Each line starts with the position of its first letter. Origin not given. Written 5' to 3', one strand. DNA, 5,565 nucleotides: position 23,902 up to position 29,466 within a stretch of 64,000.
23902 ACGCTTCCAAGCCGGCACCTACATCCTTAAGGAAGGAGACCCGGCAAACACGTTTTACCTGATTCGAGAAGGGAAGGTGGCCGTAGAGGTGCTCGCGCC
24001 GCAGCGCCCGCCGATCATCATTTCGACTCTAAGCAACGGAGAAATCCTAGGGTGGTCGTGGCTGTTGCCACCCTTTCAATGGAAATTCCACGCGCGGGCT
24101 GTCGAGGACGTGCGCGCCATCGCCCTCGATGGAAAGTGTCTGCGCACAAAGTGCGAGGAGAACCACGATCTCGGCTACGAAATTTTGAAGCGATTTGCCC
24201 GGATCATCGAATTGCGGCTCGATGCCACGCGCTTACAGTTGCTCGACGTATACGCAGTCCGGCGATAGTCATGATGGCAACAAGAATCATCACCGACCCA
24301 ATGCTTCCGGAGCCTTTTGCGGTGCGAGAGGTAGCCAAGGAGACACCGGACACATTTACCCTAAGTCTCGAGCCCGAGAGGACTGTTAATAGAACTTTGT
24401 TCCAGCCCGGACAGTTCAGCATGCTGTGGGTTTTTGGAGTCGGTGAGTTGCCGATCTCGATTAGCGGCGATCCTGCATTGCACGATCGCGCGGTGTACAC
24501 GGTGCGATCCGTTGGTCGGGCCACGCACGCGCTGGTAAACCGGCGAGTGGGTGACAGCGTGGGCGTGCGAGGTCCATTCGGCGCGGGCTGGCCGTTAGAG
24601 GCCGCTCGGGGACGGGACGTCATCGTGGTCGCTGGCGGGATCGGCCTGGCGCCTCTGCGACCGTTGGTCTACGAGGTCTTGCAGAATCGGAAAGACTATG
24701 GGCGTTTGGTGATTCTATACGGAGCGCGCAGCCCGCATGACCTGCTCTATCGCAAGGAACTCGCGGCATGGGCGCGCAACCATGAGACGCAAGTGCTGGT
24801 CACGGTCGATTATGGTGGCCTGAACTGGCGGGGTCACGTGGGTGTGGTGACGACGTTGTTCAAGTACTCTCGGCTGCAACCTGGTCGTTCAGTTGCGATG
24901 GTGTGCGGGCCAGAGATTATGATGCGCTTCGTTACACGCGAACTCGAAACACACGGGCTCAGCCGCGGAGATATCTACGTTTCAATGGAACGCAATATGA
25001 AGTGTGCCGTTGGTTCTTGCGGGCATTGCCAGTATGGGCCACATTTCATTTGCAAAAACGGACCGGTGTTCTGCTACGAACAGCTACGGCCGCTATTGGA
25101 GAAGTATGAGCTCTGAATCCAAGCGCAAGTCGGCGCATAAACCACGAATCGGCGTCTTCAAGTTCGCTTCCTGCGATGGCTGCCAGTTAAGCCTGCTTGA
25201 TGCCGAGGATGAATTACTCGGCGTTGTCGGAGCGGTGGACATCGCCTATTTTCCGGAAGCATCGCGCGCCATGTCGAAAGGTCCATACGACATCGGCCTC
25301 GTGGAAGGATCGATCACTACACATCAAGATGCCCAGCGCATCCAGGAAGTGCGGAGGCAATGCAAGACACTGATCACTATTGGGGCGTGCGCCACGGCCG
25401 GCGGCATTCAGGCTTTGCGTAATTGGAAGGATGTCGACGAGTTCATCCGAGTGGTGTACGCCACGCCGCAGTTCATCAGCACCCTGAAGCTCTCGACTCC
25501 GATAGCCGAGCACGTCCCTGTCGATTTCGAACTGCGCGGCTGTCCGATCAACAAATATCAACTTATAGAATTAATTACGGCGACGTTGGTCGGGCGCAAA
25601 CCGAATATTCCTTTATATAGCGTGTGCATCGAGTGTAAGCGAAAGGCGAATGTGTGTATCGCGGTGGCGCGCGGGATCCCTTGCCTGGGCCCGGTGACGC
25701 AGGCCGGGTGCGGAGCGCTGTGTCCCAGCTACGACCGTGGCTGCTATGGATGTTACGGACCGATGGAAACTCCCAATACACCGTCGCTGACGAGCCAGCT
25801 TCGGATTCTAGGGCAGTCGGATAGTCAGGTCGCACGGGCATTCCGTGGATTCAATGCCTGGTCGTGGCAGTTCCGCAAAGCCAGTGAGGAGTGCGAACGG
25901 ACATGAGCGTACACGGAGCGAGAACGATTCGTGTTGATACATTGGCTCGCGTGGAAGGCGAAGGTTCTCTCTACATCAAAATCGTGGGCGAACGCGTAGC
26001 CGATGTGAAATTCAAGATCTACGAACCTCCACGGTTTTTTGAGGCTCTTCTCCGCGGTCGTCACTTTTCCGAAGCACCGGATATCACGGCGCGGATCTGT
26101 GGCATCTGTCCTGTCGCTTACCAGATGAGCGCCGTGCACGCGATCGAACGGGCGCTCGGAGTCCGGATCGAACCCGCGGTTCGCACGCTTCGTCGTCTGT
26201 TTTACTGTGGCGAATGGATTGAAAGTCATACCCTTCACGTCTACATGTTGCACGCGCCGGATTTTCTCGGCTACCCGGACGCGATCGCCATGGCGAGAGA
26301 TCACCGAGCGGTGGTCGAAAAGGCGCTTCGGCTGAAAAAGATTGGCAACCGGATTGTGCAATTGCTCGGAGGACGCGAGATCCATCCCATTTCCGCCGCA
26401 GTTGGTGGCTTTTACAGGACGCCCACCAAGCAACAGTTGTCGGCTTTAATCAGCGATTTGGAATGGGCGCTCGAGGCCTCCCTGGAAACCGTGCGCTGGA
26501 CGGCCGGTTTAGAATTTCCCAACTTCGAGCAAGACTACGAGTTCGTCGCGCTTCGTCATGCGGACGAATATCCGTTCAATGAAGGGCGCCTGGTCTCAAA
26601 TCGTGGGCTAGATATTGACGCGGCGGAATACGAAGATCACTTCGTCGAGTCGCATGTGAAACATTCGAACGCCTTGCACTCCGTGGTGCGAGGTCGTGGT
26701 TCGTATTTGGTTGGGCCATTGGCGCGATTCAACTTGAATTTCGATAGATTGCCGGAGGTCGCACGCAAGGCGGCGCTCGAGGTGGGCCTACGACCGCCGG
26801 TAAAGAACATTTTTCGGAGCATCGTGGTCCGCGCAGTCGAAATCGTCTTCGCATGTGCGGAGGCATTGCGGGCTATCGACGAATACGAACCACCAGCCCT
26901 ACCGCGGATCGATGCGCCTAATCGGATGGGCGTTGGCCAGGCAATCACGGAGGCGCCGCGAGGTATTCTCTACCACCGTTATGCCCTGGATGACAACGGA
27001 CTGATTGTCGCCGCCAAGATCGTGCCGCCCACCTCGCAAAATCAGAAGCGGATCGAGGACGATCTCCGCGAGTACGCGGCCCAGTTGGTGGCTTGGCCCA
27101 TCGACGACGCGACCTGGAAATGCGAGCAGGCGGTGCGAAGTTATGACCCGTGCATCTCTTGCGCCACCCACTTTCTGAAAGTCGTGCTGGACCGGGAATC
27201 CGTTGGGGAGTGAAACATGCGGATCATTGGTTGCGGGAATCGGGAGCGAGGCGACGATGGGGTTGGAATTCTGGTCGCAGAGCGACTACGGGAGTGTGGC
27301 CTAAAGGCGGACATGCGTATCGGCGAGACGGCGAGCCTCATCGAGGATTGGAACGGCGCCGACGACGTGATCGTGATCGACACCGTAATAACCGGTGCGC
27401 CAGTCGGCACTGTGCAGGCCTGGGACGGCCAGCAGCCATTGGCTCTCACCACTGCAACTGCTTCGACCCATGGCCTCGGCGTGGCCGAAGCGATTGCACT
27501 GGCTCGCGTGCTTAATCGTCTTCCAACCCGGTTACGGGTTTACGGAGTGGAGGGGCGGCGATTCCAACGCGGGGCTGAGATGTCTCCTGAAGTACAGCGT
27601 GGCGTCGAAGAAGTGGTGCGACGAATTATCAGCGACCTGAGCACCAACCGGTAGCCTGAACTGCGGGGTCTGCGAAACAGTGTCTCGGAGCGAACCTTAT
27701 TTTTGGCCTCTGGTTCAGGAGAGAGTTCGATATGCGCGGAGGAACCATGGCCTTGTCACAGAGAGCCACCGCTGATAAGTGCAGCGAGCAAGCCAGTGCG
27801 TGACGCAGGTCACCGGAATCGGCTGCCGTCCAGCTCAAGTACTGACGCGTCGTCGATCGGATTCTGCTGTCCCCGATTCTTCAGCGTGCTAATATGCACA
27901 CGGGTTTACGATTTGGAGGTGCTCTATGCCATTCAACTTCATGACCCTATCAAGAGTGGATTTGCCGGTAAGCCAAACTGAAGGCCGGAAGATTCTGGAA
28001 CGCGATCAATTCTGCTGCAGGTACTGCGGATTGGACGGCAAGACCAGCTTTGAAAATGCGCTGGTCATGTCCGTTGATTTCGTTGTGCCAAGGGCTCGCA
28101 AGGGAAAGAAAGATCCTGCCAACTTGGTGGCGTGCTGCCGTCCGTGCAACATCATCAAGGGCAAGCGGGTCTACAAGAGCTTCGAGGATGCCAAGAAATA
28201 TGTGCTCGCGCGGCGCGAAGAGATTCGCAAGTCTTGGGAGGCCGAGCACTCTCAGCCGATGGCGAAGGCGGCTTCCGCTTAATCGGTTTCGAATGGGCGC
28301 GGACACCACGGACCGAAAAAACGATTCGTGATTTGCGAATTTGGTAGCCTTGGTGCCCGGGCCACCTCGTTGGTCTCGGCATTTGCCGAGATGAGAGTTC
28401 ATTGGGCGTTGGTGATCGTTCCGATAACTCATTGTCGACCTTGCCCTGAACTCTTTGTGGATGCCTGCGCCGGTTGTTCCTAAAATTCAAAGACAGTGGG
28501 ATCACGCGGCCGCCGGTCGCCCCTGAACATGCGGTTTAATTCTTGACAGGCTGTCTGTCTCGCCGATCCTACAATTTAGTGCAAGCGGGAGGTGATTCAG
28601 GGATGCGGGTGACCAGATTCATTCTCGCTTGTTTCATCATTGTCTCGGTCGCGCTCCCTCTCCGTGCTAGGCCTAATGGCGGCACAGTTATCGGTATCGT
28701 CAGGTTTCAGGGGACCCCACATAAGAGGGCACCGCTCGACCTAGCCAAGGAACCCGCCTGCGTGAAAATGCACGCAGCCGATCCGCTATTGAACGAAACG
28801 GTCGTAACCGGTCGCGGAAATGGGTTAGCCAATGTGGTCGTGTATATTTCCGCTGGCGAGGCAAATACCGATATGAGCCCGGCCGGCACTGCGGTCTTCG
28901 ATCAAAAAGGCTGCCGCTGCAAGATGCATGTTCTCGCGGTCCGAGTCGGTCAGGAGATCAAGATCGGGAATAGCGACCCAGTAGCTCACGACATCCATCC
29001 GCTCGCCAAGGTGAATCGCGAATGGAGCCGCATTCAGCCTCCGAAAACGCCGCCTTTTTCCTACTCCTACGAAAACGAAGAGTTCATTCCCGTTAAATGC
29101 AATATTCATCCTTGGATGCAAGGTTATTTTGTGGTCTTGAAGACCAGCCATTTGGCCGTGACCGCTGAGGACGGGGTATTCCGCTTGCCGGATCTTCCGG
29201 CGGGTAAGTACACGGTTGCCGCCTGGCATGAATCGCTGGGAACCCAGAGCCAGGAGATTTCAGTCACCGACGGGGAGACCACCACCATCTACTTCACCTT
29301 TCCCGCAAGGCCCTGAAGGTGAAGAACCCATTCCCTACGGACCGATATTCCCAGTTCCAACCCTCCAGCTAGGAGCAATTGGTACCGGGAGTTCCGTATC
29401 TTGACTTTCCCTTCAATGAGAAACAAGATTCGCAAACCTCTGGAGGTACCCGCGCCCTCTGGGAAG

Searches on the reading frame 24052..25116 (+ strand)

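Call 60: search_protein_families(library=pfam, proteins=[window:24052-25116:+], max_evalue=0.0001)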
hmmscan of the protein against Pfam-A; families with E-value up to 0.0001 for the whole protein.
window:24052-25116:+ (354 aa): 2 families
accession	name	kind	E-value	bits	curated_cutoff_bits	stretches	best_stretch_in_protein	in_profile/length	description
PF00175.26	NAD_binding_1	-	2e-17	64.2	22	1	193-295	2-108/109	Oxidoreductase NAD-binding domain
PF10418.14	DHODB_Fe-S_bind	-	5.1e-08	33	23.9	1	313-345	1-40/41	Iron-sulfur cluster binding domain of dihydroorotate dehydrogenase B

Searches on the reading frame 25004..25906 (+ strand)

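Call 60: search_protein_families(library=pfam, proteins=[window:25004-25906:+], max_evalue=0.0001)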
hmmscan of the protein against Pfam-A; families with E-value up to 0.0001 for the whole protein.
window:25004-25906:+ (300 aa): 1 family
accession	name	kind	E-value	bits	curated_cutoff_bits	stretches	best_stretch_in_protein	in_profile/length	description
PF01058.29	Oxidored_q6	-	5.5e-25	88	27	1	57-193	1-127/128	NADH ubiquinone oxidoreductase, 20 Kd subunit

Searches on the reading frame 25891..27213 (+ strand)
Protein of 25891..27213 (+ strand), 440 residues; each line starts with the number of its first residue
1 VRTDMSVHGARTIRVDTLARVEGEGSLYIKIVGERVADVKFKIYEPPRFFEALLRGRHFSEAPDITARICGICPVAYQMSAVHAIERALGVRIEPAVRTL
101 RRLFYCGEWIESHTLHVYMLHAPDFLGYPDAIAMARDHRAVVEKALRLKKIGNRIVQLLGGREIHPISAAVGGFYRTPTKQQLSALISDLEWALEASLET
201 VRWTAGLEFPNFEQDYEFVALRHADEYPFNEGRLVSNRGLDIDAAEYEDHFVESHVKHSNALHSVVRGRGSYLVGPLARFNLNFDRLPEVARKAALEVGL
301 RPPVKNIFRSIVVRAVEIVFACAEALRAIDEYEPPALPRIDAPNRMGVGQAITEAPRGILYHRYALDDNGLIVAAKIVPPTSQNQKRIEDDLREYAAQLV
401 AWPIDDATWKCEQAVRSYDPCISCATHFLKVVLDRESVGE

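Call 60: search_protein_families(library=pfam, proteins=[window:25891-27213:+], max_evalue=0.0001)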
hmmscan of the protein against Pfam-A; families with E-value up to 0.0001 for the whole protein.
window:25891-27213:+ (440 aa): 1 family
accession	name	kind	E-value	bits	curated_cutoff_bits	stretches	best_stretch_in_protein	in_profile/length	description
PF00374.24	NiFeSe_Hases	-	1.9e-29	103.4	25.8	2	48-132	1-85/508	Nickel-dependent hydrogenase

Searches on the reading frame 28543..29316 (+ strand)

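Call 60: search_protein_families(library=pfam, proteins=[window:28543-29316:+], max_evalue=0.0001)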
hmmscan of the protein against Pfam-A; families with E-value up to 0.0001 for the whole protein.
window:28543-29316:+ (257 aa): 3 families
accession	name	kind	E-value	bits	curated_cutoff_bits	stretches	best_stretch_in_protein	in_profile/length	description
PF13620.12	CarboxypepD_reg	-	2.7e-10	40.9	32.3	1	197-252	19-80/82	Carboxypeptidase regulatory-like domain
PF14686.12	fn3_3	-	1.5e-05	25.1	24.4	1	207-248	31-74/75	Polysaccharide lyase family 4, domain II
PF13715.12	CarbopepD_reg_2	-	9.9e-05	22.7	32.2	0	198-252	21-75/88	CarboxypepD_reg-like domain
